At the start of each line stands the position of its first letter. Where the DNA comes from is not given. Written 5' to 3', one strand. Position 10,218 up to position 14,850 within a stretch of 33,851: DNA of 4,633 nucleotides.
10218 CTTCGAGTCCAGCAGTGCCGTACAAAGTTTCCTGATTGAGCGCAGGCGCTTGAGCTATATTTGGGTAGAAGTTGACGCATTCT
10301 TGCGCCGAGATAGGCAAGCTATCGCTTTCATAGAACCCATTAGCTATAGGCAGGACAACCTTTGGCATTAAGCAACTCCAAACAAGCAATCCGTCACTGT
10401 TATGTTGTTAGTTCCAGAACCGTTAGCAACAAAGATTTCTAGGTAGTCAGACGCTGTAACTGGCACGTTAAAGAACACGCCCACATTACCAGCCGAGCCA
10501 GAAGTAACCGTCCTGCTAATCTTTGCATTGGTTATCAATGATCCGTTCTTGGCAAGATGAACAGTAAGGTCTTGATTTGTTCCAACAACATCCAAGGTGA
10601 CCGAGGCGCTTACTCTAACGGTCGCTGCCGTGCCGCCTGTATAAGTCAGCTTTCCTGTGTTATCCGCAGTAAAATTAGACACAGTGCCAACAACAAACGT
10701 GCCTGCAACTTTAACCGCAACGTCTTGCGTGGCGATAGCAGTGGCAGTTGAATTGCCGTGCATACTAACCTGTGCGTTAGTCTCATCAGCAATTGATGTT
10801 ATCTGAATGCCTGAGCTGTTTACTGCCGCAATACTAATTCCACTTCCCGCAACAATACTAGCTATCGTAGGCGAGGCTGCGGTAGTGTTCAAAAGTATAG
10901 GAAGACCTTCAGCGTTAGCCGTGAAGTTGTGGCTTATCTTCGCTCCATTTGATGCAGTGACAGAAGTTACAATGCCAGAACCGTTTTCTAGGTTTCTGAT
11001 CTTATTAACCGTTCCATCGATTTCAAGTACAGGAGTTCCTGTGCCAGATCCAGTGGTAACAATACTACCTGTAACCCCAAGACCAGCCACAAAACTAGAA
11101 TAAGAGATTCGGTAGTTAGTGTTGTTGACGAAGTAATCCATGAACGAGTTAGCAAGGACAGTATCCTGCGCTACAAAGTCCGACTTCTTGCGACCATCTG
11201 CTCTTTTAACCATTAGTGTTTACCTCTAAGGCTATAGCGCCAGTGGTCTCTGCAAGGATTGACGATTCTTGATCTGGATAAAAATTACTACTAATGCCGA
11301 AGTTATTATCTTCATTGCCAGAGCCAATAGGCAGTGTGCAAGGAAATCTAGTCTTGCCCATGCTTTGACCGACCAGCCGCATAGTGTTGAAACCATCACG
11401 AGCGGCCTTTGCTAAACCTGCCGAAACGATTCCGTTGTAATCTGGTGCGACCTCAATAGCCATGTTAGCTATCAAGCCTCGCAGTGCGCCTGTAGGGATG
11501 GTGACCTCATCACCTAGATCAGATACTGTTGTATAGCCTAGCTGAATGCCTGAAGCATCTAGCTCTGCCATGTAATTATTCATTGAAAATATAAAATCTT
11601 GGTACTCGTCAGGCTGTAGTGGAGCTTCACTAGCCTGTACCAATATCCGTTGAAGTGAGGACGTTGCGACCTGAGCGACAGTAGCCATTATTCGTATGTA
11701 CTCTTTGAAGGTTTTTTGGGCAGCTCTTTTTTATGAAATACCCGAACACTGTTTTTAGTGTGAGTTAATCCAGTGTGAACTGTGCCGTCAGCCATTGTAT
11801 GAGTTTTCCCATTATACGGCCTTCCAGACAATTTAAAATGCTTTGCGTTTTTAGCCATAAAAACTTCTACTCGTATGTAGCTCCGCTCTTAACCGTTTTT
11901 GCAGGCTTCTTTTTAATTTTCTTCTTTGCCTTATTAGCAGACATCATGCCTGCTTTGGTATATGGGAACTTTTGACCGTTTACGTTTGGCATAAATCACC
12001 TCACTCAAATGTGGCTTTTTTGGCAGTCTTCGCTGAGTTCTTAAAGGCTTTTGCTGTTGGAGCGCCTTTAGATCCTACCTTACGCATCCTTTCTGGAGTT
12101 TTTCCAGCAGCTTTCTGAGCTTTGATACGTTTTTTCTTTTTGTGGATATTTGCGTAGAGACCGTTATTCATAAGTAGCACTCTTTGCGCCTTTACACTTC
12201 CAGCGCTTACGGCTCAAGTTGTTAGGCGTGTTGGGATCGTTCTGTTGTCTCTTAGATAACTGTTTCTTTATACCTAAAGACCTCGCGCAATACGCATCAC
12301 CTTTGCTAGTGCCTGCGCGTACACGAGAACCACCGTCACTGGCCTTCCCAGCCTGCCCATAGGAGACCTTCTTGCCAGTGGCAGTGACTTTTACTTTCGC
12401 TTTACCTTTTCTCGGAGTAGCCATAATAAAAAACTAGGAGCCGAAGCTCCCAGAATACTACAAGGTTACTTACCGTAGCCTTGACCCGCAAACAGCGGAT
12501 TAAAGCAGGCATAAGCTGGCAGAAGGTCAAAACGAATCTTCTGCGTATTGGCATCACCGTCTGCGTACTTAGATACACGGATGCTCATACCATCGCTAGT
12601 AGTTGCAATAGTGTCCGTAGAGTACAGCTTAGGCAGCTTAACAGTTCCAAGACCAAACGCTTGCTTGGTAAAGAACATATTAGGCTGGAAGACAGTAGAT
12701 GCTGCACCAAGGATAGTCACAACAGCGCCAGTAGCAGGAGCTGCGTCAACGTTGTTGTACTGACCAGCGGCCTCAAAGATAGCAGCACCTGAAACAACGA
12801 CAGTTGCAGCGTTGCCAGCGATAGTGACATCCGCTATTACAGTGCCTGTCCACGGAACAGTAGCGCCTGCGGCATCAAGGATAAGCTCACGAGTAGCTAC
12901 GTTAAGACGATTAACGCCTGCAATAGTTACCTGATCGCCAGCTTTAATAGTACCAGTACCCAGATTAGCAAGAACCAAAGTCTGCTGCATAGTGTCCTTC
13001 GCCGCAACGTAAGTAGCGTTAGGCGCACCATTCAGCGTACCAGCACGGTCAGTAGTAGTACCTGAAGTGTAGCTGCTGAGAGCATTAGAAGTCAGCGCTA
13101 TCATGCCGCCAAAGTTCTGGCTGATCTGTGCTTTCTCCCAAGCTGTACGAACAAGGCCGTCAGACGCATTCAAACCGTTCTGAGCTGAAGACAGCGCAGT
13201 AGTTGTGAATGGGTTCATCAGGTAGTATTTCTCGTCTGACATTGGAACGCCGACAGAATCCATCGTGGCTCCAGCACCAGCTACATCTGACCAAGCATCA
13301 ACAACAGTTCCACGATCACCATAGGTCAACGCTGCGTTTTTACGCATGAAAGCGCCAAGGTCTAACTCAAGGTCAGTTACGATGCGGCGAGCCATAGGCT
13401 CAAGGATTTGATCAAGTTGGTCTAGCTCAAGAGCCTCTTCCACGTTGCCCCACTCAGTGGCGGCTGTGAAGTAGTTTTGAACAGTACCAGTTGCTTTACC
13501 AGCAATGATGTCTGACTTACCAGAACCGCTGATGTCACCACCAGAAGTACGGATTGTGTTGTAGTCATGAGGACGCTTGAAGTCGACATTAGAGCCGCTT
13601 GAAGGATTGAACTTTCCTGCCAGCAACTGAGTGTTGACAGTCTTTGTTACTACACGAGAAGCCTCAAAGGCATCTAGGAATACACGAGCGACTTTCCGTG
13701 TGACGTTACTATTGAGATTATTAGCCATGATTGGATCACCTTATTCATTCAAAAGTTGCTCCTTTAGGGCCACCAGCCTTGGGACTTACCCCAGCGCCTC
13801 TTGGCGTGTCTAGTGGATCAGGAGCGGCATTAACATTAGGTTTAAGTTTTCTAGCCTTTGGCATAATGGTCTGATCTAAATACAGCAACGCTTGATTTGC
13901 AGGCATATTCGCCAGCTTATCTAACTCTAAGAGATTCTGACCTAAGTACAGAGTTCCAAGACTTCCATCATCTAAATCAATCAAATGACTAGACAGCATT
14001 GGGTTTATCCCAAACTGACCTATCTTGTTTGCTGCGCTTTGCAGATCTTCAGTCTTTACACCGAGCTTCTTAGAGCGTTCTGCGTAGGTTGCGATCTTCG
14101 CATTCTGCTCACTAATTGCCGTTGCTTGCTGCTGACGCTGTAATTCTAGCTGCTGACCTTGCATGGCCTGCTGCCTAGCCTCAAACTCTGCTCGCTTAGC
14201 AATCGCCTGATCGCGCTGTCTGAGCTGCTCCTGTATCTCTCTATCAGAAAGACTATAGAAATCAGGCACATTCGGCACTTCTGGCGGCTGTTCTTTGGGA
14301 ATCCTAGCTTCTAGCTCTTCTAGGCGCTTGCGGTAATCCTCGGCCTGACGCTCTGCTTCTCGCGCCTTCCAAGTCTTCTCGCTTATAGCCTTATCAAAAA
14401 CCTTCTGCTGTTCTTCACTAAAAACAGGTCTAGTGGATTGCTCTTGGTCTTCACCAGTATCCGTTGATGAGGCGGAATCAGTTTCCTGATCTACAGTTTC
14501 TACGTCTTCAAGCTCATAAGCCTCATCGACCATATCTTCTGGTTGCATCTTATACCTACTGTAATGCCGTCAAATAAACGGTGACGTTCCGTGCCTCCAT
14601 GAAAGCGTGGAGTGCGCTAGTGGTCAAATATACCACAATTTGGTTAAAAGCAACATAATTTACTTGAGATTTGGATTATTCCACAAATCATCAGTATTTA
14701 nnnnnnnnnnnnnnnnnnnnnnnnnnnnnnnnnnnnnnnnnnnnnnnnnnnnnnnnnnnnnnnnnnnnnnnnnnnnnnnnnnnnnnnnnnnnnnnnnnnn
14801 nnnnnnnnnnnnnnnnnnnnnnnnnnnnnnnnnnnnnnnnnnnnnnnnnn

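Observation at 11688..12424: Array of four tiny polycationic proteins sharing the scaffolding protein C-terminal tag [AS]-T-[YF]-E-COOH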

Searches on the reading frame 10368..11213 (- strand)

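Call 3: search_protein_families(library=pfam, proteins=[window:10368-11213:-], max_evalue=1)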
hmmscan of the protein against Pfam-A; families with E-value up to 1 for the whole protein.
window:10368-11213:- (281 aa): 1 family
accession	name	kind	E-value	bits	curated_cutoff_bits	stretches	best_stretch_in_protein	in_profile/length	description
PF08450.18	SGL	-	0.011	15.8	26.3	1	117-204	43-132/246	SMP-30/Gluconolactonase/LRE-like region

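Call 4: search_protein_families(library=phrogs, proteins=[window:10368-11213:-], max_evalue=0.1)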
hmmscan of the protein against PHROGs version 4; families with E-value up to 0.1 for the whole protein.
window:10368-11213:- (281 aa): 1 family
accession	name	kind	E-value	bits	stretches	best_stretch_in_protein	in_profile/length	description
phrog_16509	-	unknown function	1.5e-09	38.1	1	140-275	262-405/414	-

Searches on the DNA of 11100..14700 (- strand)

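Call 6: search_dna_similar(query=window:11100-14700:-, collection=phages, mode=distant, max_rows=30)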
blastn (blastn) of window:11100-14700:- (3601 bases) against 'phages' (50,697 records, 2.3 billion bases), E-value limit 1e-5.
Records with a match: 22; places in all: 22; records where one place covers at least 80% of the query: 0.
Best place of each record, by identity: 80-90% 7; 60-80% 15.
By first word of the organism name: Bacteriophage 9; Vibrio 5; Hamiltonella 3; Roseobacter 3; Pseudoalteromonas 1; Salmonella 1.
By host as written in the record: - 9; Vibrio lentus 5; Paracoccaceae bacterium strain FZCC0023 3; Candidatus Hamiltonella defensa 2; Pseudoalteromonas sp. H6 1; Salmonella sp. 1; Endosymbiont 1.
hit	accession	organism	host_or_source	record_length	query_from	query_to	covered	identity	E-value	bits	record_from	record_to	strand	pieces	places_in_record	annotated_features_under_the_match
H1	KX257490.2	Pseudoalteromonas virus vB_PspP-H6/1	Pseudoalteromonas sp. H6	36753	954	1235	8%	66.7%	5e-11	77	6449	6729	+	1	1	putative coat protein | putative scaffolding protein | ribosome_binding_site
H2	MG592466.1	Vibrio phage 1.091.O._10N.286.52.B12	Vibrio lentus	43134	2328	2506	5%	69.0%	3e-7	65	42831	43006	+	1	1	hypothetical protein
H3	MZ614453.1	Salmonella phage MS2 LVA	Salmonella sp.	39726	2119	2276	4%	73.3%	2e-16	95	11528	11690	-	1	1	record has no annotation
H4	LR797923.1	Bacteriophage APSE-7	aphid host's whole body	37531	2119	2231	3%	77.0%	3e-14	88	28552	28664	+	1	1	Coat protein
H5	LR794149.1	Bacteriophage APSE-7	aphid host's whole body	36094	2119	2231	3%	76.1%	1e-12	83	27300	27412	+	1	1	Coat protein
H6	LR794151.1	Bacteriophage APSE-7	aphid host's whole body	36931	2131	2231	3%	78.2%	4e-13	84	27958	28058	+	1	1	Coat protein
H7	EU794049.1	Bacteriophage APSE-2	Candidatus Hamiltonella defensa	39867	2119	2206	2%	80.7%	1e-12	83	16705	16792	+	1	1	P24: head protein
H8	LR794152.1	Bacteriophage APSE-2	aphid host's whole body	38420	2119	2206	2%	80.7%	1e-12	83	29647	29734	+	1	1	Coat protein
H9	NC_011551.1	Bacteriophage APSE-2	Candidatus Hamiltonella defensa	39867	2119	2206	2%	80.7%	1e-12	83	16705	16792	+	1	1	P24: major head protein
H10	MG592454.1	Vibrio phage 1.079.O._10N.286.45.E9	Vibrio lentus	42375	2328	2419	3%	77.2%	2e-9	73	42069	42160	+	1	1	hypothetical protein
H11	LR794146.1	Bacteriophage APSE-7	aphid host's whole body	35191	2119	2206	2%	79.5%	2e-11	79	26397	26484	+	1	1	Coat protein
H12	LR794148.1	Hamiltonella phage APSE-8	aphid host's whole body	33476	2119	2206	2%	79.5%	2e-11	79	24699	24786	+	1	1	Coat protein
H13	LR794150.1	Bacteriophage APSE-3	aphid host's whole body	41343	2119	2206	2%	79.5%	2e-11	79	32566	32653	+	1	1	Coat protein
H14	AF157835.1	Hamiltonella phage APSE-1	-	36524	2119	2206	2%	79.5%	2e-11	79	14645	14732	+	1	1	major head protein | P25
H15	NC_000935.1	Hamiltonella phage APSE-1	Endosymbiont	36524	2119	2206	2%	79.5%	2e-11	79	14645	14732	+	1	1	major head protein | hypothetical protein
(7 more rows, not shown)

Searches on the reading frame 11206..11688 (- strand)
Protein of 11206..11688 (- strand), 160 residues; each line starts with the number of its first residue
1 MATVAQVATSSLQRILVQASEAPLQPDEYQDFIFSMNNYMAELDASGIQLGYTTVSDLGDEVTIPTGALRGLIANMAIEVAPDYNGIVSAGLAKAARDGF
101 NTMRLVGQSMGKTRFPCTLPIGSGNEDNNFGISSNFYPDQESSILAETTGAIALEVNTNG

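Call 3: search_protein_families(library=pfam, proteins=[window:11206-11688:-], max_evalue=1)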
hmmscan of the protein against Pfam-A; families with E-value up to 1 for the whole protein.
window:11206-11688:- (160 aa): 1 family
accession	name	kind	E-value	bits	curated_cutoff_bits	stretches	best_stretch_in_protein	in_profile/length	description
PF11650.14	P22_Tail-4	-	3.3e-08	34.2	21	1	17-140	22-150/159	P22 tail accessory factor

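Call 4: search_protein_families(library=phrogs, proteins=[window:11206-11688:-], max_evalue=0.1)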
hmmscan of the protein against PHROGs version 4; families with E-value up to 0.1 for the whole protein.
window:11206-11688:- (160 aa): 2 families
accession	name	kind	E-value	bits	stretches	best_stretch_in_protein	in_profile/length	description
phrog_637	-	connector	3.2e-21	76.8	1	1-143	3-151/156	head-tail adaptor Ad3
phrog_12985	-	unknown function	1.3e-06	29.4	1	55-103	160-208/238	-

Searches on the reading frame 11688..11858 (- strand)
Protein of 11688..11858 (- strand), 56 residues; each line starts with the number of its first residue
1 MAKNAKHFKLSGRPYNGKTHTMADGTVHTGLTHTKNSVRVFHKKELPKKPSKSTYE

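Call 3: search_protein_families(library=pfam, proteins=[window:11688-11858:-], max_evalue=1)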
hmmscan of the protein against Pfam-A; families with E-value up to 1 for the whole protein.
window:11688-11858:- (56 aa): 0 families

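Call 4: search_protein_families(library=phrogs, proteins=[window:11688-11858:-], max_evalue=0.1)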
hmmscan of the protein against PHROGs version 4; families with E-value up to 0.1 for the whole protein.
window:11688-11858:- (56 aa): 0 families

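Call 71: search_dna_similar(query=window:11688-11858:-, collection=phages, mode=protein, max_evalue=0.05, max_rows=25)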
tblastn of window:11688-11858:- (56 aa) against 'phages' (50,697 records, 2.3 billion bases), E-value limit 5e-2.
Records with a match: 1; places in all: 1; records where one place covers at least 80% of the query: 1.
Best place of each record, by identity: <60% 1.
By first word of the organism name: Roseobacter 1.
By host as written in the record: Roseobacter sp. FZCC0083 1.
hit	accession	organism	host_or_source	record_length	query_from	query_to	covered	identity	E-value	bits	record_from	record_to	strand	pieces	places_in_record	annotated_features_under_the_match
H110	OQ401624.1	Roseobacter phage CRP-902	Roseobacter sp. FZCC0083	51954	1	47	84%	42.6%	3e-2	36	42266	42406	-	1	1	hypothetical protein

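Call 97: search_protein_representatives(protein=window:11688-11858:-)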
Query: 56 residues. Proteins with E-value up to 0.001 (for the whole library): 101; up to 1e-10: 3; up to 1e-30: 0. The best 101 are listed.
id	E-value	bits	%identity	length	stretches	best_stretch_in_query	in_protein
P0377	6.1e-15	70.0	73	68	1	1-51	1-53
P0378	3.0e-13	64.7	57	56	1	3-55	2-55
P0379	2.7e-12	61.8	29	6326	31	4-39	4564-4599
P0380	4.4e-09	51.8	59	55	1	1-48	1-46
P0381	4.6e-09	51.7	57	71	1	3-51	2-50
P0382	4.8e-09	51.6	51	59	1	3-53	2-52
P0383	5.1e-09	51.6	49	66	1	1-51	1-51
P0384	6.4e-09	51.2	47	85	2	1-53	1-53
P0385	1.1e-08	50.5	53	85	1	1-51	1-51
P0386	1.3e-08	50.2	53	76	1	1-49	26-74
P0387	2.3e-08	49.5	50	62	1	1-52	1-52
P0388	2.4e-08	49.4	55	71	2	3-48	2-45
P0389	2.7e-08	49.3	51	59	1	3-51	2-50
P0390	9.0e-08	47.7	51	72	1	1-51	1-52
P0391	9.1e-08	47.7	47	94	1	1-53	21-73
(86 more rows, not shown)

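Call 99: search_protein_families(library=ncbifam, proteins=[window:11688-11858:-], max_evalue=0.1)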
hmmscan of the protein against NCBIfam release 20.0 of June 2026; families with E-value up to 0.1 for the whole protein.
window:11688-11858:- (56 aa): 1 family
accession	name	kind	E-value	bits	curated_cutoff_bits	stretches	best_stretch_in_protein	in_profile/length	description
NF053668.1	HypB_prefix_2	domain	0.02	15.3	35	1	17-38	30-53/64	hydrogenase nickel incorporation protein HypB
